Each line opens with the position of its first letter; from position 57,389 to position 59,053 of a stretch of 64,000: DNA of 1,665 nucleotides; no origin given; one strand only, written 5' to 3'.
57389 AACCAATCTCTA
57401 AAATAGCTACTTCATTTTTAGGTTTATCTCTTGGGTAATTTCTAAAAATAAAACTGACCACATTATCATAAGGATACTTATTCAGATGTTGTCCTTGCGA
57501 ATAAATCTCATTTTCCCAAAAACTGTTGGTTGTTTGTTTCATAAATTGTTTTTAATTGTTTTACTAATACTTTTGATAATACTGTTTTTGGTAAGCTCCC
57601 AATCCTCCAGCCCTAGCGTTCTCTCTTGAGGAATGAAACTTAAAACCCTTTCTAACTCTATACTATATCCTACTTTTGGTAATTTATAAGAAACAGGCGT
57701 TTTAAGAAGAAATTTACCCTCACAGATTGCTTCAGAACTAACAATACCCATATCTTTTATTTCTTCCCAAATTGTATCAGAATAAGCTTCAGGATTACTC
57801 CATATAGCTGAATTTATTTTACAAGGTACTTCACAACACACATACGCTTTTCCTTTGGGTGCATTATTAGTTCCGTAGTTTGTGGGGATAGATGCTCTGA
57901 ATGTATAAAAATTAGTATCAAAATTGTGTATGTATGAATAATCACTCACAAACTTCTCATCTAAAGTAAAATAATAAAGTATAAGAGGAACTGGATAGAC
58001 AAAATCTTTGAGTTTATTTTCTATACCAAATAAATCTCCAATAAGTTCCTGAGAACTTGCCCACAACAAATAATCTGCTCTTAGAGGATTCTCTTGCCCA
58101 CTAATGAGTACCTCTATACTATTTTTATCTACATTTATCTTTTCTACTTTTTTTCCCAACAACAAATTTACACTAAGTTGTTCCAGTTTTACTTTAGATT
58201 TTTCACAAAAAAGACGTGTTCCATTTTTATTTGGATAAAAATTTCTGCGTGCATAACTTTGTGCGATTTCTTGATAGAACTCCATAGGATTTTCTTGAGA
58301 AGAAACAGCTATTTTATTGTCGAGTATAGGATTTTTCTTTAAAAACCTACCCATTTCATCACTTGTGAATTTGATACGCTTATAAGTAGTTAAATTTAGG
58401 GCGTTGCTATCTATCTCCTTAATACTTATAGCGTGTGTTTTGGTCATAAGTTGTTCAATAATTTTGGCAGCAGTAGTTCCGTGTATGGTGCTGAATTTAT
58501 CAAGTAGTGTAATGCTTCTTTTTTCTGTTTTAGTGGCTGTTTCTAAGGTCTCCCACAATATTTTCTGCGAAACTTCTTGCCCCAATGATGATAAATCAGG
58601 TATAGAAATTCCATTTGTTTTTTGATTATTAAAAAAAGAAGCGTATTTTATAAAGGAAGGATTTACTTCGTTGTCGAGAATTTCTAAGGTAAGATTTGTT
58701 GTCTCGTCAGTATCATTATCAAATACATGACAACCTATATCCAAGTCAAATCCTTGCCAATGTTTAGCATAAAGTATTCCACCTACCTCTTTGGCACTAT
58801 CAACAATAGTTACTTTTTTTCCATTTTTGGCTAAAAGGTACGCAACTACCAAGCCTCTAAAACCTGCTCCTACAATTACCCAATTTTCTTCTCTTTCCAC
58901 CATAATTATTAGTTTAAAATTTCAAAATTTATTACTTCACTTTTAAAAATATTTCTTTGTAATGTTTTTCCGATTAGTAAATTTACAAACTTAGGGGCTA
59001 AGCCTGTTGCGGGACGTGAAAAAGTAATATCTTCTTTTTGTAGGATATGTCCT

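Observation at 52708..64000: Pseudaminic-acid locus extended by a translationally coupled seven-gene tailoring block: candidate pathway for an undescribed nonulosonic-acid derivative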

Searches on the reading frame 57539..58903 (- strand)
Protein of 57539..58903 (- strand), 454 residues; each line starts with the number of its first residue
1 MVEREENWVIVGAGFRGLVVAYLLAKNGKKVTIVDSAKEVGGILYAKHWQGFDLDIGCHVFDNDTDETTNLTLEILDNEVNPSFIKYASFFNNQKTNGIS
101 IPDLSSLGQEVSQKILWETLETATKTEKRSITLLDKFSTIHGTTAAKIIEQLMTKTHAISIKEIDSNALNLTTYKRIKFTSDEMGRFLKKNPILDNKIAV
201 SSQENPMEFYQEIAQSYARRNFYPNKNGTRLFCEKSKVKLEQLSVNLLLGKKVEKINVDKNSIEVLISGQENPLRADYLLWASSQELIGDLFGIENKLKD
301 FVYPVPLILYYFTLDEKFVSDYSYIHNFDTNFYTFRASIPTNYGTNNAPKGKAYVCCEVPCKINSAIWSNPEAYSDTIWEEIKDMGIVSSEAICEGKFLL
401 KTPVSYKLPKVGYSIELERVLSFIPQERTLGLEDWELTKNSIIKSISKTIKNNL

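Call 4: search_protein_families(library=pfam, proteins=[window:57539-58903:-], max_evalue=0.01)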
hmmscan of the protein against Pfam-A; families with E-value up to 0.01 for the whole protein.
window:57539-58903:- (454 aa): 12 families
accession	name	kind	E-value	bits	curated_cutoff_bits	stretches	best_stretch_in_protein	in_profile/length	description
PF13450.12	NAD_binding_8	-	8.7e-12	45.6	21.9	1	10-66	1-56/68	NAD(P)-binding Rossmann-like domain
PF01593.30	Amino_oxidase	-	3.1e-08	33.8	19.8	1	17-285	3-256/443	Flavin containing amine oxidoreductase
PF07992.20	Pyr_redox_2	-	1.4e-07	31.7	26.1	1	5-40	142-177/291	Pyridine nucleotide-disulphide oxidoreductase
PF00070.33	Pyr_redox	-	1.7e-06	28.9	22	1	8-40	2-34/82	Pyridine nucleotide-disulphide oxidoreductase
PF01266.30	DAO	-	3.2e-05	24.1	27.9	1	8-41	2-35/353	FAD dependent oxidoreductase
PF03486.20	HI0933_like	-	0.00011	22.2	50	0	8-41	3-36/244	HI0933-like protein Rossmann domain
PF06690.17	HcgC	-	0.001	19.1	31.4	1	5-47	43-84/248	FeGP cofactor biosynthesis protein, methyltransferase HcgC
PF00890.30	FAD_binding_2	-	0.0011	18.8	20.4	1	9-42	3-36/414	FAD binding domain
PF01494.25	FAD_binding_3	-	0.0012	18.6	22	1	9-37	5-33/349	FAD binding domain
PF01946.23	Thi4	-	0.0018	18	26.2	1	6-42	18-55/235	Thi4 family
PF12831.13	FAD_oxidored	-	0.0035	17.1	27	1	9-44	3-38/416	FAD dependent oxidoreductase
PF13454.12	NAD_binding_9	-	0.0038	17.7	21.8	0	9-46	1-42/155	FAD-NAD(P)-binding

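Call 5: search_protein_families(library=ncbifam, proteins=[window:57539-58903:-], max_evalue=0.01)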
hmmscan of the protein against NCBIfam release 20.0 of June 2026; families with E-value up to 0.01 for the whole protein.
window:57539-58903:- (454 aa): 56 families (the best 25 are shown)
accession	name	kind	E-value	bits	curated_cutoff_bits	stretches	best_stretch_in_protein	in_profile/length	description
NF005548.0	PRK07208.1-4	equivalog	2.8e-17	62.5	389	1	5-426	3-417/488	hypothetical protein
NF005545.0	PRK07208.1-1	equivalog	5.3e-14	51.5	451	1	6-79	8-82/504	hypothetical protein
NF005547.0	PRK07208.1-3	equivalog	4.6e-13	48.7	380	2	5-76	4-75/465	hypothetical protein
NF005560.0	PRK07233.1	equivalog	3.3e-11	42.7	252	1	7-63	2-58/435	hypothetical protein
TIGR03467.1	HpnE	equivalog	2.3e-10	40.4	283.05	1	9-71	2-66/430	hydroxysqualene dehydroxylase HpnE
NF005546.0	PRK07208.1-2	equivalog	6.1e-10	38.3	418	1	5-82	4-82/527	hypothetical protein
TIGR02734.1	crtI_fam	subfamily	2.1e-09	36.6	238.1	1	9-60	2-53/504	phytoene desaturase family protein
NF008841.0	PRK11883.1-1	equivalog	7.6e-09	35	517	1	7-83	5-86/453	protoporphyrinogen oxidase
NF058655.1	CrtID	equivalog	6.6e-08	31.8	640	1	9-58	2-51/478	bifunctional phytoene desaturase/3,4-desaturase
TIGR00031.1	UDP-GALP_mutase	equivalog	2.5e-07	30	303.75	1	8-75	4-73/378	UDP-galactopyranose mutase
NF009410.0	PRK12771.1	subfamily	7.8e-07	28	516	1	9-44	142-177/566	NAD(P)-binding protein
TIGR00562.1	proto_IX_ox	equivalog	1.3e-06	27.3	97.85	1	7-69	4-68/470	protoporphyrinogen oxidase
NF045637.1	carotdesatCrtDProt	equivalog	1.3e-06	27.2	580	1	9-61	2-54/485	1-hydroxycarotenoid 3,4-desaturase CrtD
TIGR02733.1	desat_CrtD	equivalog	2.9e-06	26.3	549.7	1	7-58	3-54/492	C-3',4' desaturase CrtD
NF001933.0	PRK00711.1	subfamily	5.8e-06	25.6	383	1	9-39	4-34/429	D-amino acid dehydrogenase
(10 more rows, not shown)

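Call 9: find_homologous_proteins(query=window:57539-58903:-, max_evalue=0.00001)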
Query window:57539-58903:- (454 aa): 29 proteins with E <= 0.00001 among 6364 candidates.
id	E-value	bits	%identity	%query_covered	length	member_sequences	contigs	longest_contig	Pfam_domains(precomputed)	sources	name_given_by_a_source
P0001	0.0e+0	1021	100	100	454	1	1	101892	PF01593.31,PF13450.13,PF07992.21,PF00070.34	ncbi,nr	ncbi:MAG: NAD(P)-binding protein [Thermonemataceae bacterium]|nr:NAD(P)-binding protein [Thermonemat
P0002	2.3e-186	638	65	93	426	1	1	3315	PF01593.31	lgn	-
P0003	6.5e-152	524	50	99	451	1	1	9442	PF01593.31,PF13450.13,PF07992.21,PF00070.34,PF03486.21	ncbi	-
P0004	7.1e-138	478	47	98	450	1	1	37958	PF01593.31,PF13450.13,PF07992.21,PF03721.21,PF12831.14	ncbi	ncbi:MAG: NAD(P)-binding protein [Bernardetiaceae bacterium]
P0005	2.3e-131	457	44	98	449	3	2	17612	PF01593.31,PF13450.13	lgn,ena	-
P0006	2.4e-113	397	42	97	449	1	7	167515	PF01593.31,PF13450.13,PF07992.21,PF00070.34,PF03486.21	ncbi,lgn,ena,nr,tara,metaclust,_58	ncbi:MAG: hypothetical protein CMH56_07515 [Myxococcales bacterium]|nr:hypothetical protein [Myxococ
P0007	1.9e-112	394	40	99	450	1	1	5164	PF01266.31,PF01593.31,PF13450.13,PF07992.21,PF00070.34,PF12831.14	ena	-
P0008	1.2e-109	385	40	98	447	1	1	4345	PF01266.31,PF01593.31,PF13450.13,PF07992.21,PF00070.34,PF03486.21,PF12831.14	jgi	jgi:protoporphyrinogen oxidase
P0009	4.7e-108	380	41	98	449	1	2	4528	PF01593.31,PF13450.13,PF07992.21,PF00070.34,PF03486.21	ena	-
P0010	1.0e-106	375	39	99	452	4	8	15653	PF01266.31,PF01593.31,PF13450.13,PF07992.21,PF00070.34,PF12831.14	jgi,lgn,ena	jgi:protoporphyrinogen oxidase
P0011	8.3e-102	359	40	96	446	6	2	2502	PF01593.31,PF13450.13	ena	-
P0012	1.2e-101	359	37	98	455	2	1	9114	PF01593.31,PF13450.13,PF07992.21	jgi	-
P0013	7.7e-101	356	38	98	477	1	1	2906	PF01266.31,PF01593.31,PF13450.13,PF07992.21,PF00070.34,PF03486.21,PF12831.14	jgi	jgi:protoporphyrinogen oxidase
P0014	2.7e-100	354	37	98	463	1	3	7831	PF01593.31,PF13450.13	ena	-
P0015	1.6e-96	342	36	98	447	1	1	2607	PF01593.31,PF13450.13,PF07992.21,PF00070.34,PF12831.14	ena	-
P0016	6.4e-92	327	37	98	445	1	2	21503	PF01266.31,PF01593.31,PF13450.13,PF07992.21,PF12831.14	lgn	-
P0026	1.4e-75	273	34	97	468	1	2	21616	PF01266.31,PF01593.31,PF13450.13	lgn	-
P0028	3.3e-73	265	32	97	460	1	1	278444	PF01266.31,PF01593.31,PF13450.13,PF12831.14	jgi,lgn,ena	-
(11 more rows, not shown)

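Call 10: find_encoding_contigs(protein=P0001, flank=10000, max_places=3)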
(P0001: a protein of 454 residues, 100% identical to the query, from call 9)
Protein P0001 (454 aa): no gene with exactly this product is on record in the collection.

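Call 11: find_encoding_contigs(protein=P0004, flank=10000, max_places=3)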
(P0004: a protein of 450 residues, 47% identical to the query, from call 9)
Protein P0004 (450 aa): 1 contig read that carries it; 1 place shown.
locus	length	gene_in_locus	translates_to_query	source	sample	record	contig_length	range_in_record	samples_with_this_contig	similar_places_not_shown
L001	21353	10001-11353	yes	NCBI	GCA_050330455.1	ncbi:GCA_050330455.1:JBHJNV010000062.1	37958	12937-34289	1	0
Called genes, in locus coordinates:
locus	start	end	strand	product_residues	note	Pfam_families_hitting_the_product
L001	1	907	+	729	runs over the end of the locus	PF00708:Acylphosphatase, PF07503:zf-HYPF, PF01300:Sua5_yciO_yrdC, PF17788:HypF_C, PF22521:HypF_C_2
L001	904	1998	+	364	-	PF01924:HypD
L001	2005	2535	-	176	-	PF01782:RimM, PF24986:PRC_RimM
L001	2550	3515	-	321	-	PF00535:Glycos_transf_2, PF10111:Glyco_tranf_2_2, PF13641:Glyco_tranf_2_3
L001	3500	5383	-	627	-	PF00515:TPR_1 (faint), PF07719:TPR_2 (faint), PF13374:TPR_10 (faint), PF17874:TPR_MalT (faint), PF13181:TPR_8 (faint), PF13424:TPR_12, PF07228:SpoIIE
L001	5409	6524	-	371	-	PF02684:LpxB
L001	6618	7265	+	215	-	PF13489:Methyltransf_23, PF13847:Methyltransf_31, PF08241:Methyltransf_11, PF08242:Methyltransf_12 (weak), PF13649:Methyltransf_25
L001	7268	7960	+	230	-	PF02348:CTP_transf_3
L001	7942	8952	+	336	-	-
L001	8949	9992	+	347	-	PF03102:NeuB, PF08666:SAF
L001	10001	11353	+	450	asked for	PF03721:UDPG_MGDP_dh_N (faint), PF07992:Pyr_redox_2 (faint), PF12831:FAD_oxidored (weak), PF13450:NAD_binding_8, PF01593:Amino_oxidase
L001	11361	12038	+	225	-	PF05724:TPMT (weak), PF03848:TehB (weak), PF13489:Methyltransf_23, PF01209:Ubie_methyltran, PF13847:Methyltransf_31, PF08241:Methyltransf_11, PF08242:Methyltransf_12, PF13649:Methyltransf_25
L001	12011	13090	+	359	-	PF13302:Acetyltransf_3, PF13420:Acetyltransf_4, PF00583:Acetyltransf_1, PF13508:Acetyltransf_7 (weak), PF08241:Methyltransf_11, PF08242:Methyltransf_12, PF13649:Methyltransf_25, PF13847:Methyltransf_31, +1 more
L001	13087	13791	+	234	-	PF08889:WbqC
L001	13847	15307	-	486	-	PF00180:Iso_dh, PF18324:Isocitrate_DH_C_bact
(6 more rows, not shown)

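Call 12: find_encoding_contigs(protein=P0006, flank=10000, max_places=3)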
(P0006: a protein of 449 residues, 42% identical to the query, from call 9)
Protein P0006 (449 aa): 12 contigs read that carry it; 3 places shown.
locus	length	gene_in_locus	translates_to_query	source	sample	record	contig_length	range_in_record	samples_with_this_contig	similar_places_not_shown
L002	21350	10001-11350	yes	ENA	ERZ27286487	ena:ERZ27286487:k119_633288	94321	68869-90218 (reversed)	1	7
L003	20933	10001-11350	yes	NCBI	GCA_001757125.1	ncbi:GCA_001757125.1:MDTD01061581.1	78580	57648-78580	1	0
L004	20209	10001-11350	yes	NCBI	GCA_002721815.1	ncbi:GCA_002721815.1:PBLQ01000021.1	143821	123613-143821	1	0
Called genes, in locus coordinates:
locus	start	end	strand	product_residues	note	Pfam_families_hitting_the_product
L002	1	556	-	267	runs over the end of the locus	PF02348:CTP_transf_3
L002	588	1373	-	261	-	PF00106:adh_short, PF01370:Epimerase, PF08659:KR, PF13561:adh_short_C2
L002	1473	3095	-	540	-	-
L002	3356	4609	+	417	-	PF00376:MerR (weak), PF13411:MerR_1, PF01073:3Beta_HSD, PF01370:Epimerase, PF02719:Polysacc_synt_2, PF04321:RmlD_sub_bind, PF13460:NAD_binding_10, PF16363:GDP_Man_Dehyd, +3 more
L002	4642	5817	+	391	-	PF01041:DegT_DnrJ_EryC1, PF00155:Aminotran_1_2, PF01053:Cys_Met_Meta_PP, PF01212:Beta_elim_lyase (weak)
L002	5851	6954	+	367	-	PF04101:Glyco_tran_28_C (weak)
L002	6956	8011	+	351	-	PF03102:NeuB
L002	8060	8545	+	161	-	PF00132:Hexapep (weak), PF14602:Hexapep_2 (weak)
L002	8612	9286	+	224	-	PF03848:TehB, PF03291:mRNA_G-N7_MeTrfase (faint), PF13489:Methyltransf_23, PF13847:Methyltransf_31 (weak), PF08241:Methyltransf_11, PF08242:Methyltransf_12, PF13649:Methyltransf_25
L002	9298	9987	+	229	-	PF02585:PIG-L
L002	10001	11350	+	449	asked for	PF00070:Pyr_redox (faint), PF03486:HI0933_like (faint), PF07992:Pyr_redox_2 (faint), PF13450:NAD_binding_8, PF01593:Amino_oxidase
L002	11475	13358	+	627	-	PF15780:ASH, PF22073:Cep192_D4 (weak), PF25390:WD40_RLD, PF13540:RCC1_2, PF25390:WD40_RLD, PF13540:RCC1_2, PF00415:RCC1, PF13540:RCC1_2, +4 more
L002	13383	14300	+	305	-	PF01555:N6_N4_Mtase, PF01170:UPF0020 (faint), PF01555:N6_N4_Mtase (weak)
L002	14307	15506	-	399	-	-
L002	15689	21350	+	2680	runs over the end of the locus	PF15418:DUF4625 (faint), PF19077:Big_13 (faint), PF07495:Y_Y_Y (faint), PF13415:Beta-prop_FBX42, PF24681:Kelch_KLHDC2_KLHL20_DRC7, PF13415:Beta-prop_FBX42, PF24981:Beta-prop_ATRN-LZTR1 (weak)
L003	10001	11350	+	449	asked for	PF00070:Pyr_redox (faint), PF03486:HI0933_like (faint), PF07992:Pyr_redox_2 (faint), PF13450:NAD_binding_8, PF01593:Amino_oxidase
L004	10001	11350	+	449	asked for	PF00070:Pyr_redox (faint), PF03486:HI0933_like (faint), PF07992:Pyr_redox_2 (faint), PF13450:NAD_binding_8, PF01593:Amino_oxidase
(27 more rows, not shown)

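Call 14: find_encoding_contigs(protein=P0028, flank=10000, max_places=2)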
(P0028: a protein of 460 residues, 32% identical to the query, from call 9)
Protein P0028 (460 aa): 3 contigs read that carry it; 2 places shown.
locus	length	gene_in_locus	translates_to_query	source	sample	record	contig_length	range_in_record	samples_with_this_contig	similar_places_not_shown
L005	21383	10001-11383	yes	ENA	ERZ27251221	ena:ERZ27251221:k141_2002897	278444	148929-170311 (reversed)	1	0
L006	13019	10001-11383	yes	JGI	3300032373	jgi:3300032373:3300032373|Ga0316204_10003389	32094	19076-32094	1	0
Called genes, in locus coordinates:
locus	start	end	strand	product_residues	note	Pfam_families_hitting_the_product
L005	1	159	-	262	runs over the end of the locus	PF13717:Zn_ribbon_4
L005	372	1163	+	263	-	PF00005:ABC_tran, PF13304:AAA_21 (faint)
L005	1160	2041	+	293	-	PF02687:FtsX (weak)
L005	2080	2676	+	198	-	PF02698:DUF218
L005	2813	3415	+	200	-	PF01553:Acyltransferase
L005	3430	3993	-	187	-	PF13606:Ank_3 (faint), PF12796:Ank_2, PF00023:Ank (faint), PF13857:Ank_5 (faint), PF12796:Ank_2, PF13637:Ank_4 (weak), PF12796:Ank_2 (weak)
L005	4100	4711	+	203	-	PF00578:AhpC-TSA (weak), PF02630:SCO1-SenC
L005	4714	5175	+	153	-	PF03692:CxxCxxCC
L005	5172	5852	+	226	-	PF01863:YgjP-like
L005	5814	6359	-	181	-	PF01575:MaoC_dehydratas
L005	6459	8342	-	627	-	PF00912:Transgly, PF00905:Transpeptidase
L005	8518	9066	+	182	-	PF00903:Glyoxalase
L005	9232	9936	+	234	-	PF08123:DOT1 (weak)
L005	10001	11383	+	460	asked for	PF01266:DAO (weak), PF01593:Amino_oxidase, PF12831:FAD_oxidored (weak), PF13450:NAD_binding_8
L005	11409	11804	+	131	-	PF02142:MGS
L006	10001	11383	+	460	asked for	PF01266:DAO (weak), PF01593:Amino_oxidase, PF12831:FAD_oxidored (weak), PF13450:NAD_binding_8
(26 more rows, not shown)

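Call 15: find_encoding_contigs(protein=P0016, flank=10000, max_places=2)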
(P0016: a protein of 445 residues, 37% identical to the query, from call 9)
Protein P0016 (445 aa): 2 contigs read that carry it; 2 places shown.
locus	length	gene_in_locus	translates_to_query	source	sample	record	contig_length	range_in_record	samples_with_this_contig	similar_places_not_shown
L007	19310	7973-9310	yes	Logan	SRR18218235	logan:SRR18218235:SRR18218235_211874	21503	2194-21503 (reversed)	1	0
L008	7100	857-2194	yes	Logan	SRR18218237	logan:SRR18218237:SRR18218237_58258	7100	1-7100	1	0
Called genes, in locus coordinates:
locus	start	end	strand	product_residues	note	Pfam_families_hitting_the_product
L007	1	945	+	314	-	?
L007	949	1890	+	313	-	PF01408:GFO_IDH_MocA, PF22725:GFO_IDH_MocA_C3, PF02894:GFO_IDH_MocA_C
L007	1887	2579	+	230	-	PF02348:CTP_transf_3, PF12804:NTP_transf_3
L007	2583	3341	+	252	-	PF00106:adh_short, PF08659:KR (weak), PF13561:adh_short_C2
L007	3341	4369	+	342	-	PF04101:Glyco_tran_28_C (weak)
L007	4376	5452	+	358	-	PF03102:NeuB, PF08666:SAF (faint)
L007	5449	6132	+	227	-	PF05724:TPMT (weak), PF13489:Methyltransf_23, PF13847:Methyltransf_31, PF08241:Methyltransf_11, PF08242:Methyltransf_12, PF13649:Methyltransf_25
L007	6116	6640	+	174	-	PF13302:Acetyltransf_3, PF13523:Acetyltransf_8 (weak), PF00583:Acetyltransf_1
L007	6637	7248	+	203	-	PF13489:Methyltransf_23 (weak), PF13847:Methyltransf_31, PF08241:Methyltransf_11, PF08242:Methyltransf_12, PF13649:Methyltransf_25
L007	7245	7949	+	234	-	PF08889:WbqC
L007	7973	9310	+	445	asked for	PF01266:DAO (faint), PF01593:Amino_oxidase, PF07992:Pyr_redox_2 (faint), PF12831:FAD_oxidored (weak), PF13450:NAD_binding_8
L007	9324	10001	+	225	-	PF02585:PIG-L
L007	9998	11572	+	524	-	PF05159:Capsule_synth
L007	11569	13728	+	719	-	PF13428:TPR_14 (faint), PF14559:TPR_19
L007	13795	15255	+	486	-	PF20254:DMFA2_C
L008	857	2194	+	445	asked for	PF01266:DAO (faint), PF01593:Amino_oxidase, PF07992:Pyr_redox_2 (faint), PF12831:FAD_oxidored (weak), PF13450:NAD_binding_8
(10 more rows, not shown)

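Call 16: find_encoding_contigs(protein=P0026, flank=10000, max_places=2)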
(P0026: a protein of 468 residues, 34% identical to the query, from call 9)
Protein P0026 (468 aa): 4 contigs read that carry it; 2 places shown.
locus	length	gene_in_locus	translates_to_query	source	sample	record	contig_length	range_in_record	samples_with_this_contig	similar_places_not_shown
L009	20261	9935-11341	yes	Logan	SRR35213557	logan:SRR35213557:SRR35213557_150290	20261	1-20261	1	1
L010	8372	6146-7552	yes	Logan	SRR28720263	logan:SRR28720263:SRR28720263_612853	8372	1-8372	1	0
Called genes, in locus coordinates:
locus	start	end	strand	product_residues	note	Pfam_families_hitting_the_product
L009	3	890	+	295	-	?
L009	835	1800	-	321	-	PF00072:Response_reg, PF00990:GGDEF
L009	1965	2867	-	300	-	PF00294:PfkB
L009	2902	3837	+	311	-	PF13793:Pribosyltran_N, PF00156:Pribosyltran, PF14572:Pribosyl_synth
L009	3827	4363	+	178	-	PF00293:NUDIX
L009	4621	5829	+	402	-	PF06609:TRI12, PF00083:Sugar_tr, PF07690:MFS_1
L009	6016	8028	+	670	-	PF01973:MptE-like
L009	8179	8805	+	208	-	PF08241:Methyltransf_11, PF13649:Methyltransf_25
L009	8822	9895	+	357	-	PF04101:Glyco_tran_28_C (weak)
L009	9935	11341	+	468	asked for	PF01266:DAO (weak), PF01593:Amino_oxidase, PF13450:NAD_binding_8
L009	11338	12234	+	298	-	PF13489:Methyltransf_23, PF07021:MetW, PF13847:Methyltransf_31, PF08241:Methyltransf_11, PF08242:Methyltransf_12, PF13649:Methyltransf_25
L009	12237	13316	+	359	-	PF03102:NeuB, PF08666:SAF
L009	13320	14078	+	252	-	PF02348:CTP_transf_3, PF12804:NTP_transf_3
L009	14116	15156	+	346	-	PF00581:Rhodanese, PF26341:AAA_SelU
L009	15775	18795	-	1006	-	PF08376:NIT, PF00672:HAMP (weak), PF00512:HisKA (weak), PF02518:HATPase_c, PF00072:Response_reg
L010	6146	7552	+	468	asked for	PF01266:DAO (weak), PF01593:Amino_oxidase, PF13450:NAD_binding_8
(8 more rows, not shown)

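Call 19: search_solved_structures(query=window:57539-58903:-, max_evalue=1)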
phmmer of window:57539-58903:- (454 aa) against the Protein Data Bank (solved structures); distinct sequences matched with E-value up to 1: 76 (the best 60 are shown).
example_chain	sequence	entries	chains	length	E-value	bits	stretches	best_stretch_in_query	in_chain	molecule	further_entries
2ylw_A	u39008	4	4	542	6.6e-05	25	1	6-90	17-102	PHENYLACETONE MONOOXYGENASE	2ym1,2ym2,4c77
1w4x_A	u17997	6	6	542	6.6e-05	25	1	6-90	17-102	PHENYLACETONE MONOOXYGENASE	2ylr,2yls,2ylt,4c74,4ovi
2ylz_A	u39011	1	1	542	6.7e-05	25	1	6-90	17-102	PHENYLACETONE MONOOXYGENASE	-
8xg9_A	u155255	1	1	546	6.7e-05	25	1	6-90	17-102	Phenylacetone monooxygenase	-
8xg7_A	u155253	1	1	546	6.8e-05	25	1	6-90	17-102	Phenylacetone monooxygenase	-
8xg8_A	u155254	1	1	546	6.8e-05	25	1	6-90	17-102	Phenylacetone monooxygenase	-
4d03_A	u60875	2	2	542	0.00014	24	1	6-89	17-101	PHENYLACETONE MONOOXYGENASE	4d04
2ylx_A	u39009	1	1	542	0.00047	22.2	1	6-70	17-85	PHENYLACETONE MONOOXYGENASE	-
5z2g_A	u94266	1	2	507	0.00064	21.8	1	7-48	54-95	L-amino acid oxidase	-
3hdq_A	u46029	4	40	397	0.0013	20.8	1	7-62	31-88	UDP-galactopyranose mutase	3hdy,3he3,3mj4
1i8t_A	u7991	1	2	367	0.0015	20.5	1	7-64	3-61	UDP-GALACTOPYRANOSE MUTASE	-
3nrn_A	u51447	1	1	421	0.0026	19.8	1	9-75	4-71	uncharacterized protein PF1083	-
7eme_A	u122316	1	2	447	0.0028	19.7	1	7-117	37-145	NAD(P)/FAD-dependent oxidoreductase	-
2bi7_A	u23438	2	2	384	0.0031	19.5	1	7-68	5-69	UDP-GALACTOPYRANOSE MUTASE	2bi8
1wam_A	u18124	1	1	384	0.0031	19.5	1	7-68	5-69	UDP-GALACTOPYRANOSE MUTASE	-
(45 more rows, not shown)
